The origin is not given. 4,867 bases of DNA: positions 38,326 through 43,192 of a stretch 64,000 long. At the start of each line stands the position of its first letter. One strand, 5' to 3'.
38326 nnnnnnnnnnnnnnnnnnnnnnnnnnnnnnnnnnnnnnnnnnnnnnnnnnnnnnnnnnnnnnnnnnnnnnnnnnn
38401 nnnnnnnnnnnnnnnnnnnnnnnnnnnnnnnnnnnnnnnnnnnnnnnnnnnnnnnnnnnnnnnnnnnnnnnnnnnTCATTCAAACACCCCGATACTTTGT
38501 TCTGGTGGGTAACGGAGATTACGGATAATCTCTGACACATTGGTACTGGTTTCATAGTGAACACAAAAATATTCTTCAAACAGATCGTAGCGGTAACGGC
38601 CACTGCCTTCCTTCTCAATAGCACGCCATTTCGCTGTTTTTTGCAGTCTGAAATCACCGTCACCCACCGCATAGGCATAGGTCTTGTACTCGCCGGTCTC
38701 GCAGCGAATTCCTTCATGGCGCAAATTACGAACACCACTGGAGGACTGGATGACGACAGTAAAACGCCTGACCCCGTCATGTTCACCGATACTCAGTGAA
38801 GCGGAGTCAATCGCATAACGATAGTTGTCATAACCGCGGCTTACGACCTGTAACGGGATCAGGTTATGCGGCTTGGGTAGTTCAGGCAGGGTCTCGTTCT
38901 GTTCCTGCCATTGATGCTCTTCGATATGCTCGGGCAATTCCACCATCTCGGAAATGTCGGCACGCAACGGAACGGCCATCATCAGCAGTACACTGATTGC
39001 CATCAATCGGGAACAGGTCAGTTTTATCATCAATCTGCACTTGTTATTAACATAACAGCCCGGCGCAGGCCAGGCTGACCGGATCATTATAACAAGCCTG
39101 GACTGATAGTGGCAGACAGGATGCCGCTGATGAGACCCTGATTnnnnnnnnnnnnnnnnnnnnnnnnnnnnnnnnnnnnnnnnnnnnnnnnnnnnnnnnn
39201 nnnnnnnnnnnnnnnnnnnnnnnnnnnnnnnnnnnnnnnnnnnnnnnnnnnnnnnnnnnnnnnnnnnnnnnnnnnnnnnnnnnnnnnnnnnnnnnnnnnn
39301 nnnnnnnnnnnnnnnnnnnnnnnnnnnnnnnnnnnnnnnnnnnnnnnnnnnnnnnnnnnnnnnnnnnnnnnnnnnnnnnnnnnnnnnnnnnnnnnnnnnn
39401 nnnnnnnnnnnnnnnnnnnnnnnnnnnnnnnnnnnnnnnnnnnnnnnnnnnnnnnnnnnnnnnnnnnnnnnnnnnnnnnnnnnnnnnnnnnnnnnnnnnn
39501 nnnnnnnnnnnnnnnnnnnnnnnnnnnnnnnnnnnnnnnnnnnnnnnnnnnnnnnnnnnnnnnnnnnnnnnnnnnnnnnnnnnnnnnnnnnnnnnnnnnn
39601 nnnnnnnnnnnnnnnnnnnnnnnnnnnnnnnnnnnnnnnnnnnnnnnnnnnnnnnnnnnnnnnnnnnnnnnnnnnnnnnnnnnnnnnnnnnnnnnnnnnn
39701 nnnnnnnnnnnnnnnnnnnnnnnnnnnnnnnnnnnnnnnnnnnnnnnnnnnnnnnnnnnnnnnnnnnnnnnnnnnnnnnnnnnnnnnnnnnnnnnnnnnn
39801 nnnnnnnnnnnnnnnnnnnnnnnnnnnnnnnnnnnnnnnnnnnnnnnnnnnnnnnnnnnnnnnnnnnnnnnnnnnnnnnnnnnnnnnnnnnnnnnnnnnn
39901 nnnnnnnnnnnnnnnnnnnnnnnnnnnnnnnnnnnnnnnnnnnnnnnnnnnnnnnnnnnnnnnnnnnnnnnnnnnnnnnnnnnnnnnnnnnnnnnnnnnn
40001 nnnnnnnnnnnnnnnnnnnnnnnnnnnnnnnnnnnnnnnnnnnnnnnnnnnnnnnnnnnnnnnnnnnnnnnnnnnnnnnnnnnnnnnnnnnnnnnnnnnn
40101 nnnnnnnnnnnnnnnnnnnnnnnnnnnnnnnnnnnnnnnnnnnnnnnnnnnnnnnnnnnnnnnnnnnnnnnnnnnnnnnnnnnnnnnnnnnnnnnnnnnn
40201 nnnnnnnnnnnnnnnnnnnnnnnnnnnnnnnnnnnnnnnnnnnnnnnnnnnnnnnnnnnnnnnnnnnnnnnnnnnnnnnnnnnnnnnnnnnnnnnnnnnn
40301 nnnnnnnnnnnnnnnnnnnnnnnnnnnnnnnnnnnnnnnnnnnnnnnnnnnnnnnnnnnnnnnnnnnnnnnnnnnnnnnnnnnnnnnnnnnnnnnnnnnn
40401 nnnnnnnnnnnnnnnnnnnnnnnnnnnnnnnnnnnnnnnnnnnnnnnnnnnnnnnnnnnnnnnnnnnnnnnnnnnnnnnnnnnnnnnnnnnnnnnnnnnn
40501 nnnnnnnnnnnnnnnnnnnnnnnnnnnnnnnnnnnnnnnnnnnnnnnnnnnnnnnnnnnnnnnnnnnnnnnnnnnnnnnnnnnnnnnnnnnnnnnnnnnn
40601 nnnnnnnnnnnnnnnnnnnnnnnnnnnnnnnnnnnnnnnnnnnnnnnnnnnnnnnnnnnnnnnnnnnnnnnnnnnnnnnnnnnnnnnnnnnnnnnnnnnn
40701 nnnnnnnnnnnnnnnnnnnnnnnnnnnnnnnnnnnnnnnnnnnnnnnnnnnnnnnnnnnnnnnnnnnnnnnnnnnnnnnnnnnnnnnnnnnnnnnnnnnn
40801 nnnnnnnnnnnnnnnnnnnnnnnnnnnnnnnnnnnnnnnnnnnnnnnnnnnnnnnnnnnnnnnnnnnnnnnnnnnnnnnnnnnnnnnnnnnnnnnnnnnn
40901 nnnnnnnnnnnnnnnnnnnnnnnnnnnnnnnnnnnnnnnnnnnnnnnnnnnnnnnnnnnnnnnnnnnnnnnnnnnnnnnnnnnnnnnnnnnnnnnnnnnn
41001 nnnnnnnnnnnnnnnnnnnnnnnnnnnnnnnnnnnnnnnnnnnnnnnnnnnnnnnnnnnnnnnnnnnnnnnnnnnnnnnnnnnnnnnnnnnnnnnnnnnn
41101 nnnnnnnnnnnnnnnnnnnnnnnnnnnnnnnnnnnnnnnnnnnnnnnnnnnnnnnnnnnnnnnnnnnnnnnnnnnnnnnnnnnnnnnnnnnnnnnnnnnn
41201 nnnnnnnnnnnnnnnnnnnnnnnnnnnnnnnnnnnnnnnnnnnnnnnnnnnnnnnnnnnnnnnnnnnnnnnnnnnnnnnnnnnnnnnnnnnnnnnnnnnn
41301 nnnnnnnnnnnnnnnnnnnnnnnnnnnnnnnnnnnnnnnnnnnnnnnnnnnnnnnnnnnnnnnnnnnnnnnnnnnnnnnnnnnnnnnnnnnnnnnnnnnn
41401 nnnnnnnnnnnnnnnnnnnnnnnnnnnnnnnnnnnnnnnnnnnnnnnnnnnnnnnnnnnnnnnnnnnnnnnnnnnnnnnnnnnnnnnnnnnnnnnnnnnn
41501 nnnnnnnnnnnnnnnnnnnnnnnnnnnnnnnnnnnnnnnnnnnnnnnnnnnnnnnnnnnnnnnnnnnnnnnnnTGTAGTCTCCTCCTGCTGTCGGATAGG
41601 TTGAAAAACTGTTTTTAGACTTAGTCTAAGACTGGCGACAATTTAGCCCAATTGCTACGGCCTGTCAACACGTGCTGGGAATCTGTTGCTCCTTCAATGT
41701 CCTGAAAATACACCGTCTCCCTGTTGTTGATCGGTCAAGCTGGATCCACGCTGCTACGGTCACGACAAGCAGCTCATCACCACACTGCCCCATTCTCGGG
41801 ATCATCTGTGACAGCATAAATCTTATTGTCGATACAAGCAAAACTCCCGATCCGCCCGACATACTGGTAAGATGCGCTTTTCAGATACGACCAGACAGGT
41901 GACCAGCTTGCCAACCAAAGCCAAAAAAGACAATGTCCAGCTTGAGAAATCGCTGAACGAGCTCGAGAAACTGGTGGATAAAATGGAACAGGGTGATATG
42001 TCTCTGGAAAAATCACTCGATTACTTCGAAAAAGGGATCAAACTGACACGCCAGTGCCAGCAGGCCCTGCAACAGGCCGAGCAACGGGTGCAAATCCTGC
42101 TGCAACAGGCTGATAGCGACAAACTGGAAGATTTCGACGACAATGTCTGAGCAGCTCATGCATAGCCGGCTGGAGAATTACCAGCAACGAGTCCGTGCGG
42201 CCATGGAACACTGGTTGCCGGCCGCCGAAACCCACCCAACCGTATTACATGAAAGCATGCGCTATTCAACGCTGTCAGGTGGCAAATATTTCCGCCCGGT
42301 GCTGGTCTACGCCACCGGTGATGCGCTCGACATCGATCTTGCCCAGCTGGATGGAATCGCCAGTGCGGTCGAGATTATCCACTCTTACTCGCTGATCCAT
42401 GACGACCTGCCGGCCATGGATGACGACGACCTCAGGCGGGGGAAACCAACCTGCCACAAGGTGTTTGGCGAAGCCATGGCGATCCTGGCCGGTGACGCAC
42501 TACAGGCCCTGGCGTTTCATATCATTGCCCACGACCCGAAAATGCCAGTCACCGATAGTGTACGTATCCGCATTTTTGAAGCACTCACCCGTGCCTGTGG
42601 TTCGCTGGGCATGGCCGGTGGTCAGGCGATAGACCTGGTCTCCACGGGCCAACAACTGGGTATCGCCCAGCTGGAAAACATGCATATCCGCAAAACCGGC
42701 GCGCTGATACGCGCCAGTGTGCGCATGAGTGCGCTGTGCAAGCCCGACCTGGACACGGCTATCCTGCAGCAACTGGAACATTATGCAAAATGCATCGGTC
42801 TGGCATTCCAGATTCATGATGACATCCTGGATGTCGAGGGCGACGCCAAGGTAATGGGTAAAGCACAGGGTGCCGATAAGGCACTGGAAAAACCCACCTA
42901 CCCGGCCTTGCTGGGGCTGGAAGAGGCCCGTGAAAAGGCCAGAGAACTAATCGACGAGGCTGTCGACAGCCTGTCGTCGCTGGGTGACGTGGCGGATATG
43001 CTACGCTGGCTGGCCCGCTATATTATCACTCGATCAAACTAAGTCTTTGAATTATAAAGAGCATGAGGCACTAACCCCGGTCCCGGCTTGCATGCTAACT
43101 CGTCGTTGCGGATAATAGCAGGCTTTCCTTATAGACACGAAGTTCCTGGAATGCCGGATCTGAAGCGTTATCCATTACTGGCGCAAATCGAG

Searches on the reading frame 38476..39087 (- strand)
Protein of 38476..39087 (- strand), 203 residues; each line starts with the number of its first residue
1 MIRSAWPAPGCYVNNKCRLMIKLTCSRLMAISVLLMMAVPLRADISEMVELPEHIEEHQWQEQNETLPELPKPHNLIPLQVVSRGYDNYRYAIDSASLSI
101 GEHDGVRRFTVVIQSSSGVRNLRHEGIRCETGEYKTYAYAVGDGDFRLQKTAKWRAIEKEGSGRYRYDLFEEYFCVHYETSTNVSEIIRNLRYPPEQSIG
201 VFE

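Call 49: search_protein_families(library=pfam, proteins=[window:38476-39087:-], max_evalue=0.001)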
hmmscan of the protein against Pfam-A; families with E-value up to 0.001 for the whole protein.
window:38476-39087:- (203 aa): 1 family
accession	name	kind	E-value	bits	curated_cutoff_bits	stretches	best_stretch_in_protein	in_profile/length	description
PF08750.16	CNP1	-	3.9e-36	124.4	25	1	56-192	2-135/135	CNP1-like family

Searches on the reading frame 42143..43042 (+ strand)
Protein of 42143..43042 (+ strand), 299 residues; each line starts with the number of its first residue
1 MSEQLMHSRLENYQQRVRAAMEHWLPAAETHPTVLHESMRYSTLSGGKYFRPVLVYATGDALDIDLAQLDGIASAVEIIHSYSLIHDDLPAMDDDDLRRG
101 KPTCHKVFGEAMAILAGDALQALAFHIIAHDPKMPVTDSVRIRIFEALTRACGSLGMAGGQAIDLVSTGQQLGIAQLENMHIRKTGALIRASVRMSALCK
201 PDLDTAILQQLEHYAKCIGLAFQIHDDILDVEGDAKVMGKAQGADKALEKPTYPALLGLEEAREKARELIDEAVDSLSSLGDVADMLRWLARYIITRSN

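Call 49: search_protein_families(library=pfam, proteins=[window:42143-43042:+], max_evalue=0.001)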
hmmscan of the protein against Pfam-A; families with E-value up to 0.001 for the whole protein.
window:42143-43042:+ (299 aa): 1 family
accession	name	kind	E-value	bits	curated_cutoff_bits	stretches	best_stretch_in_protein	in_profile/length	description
PF00348.22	polyprenyl_synt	-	2.1e-58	197.9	27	1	34-275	3-235/251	Polyprenyl synthetase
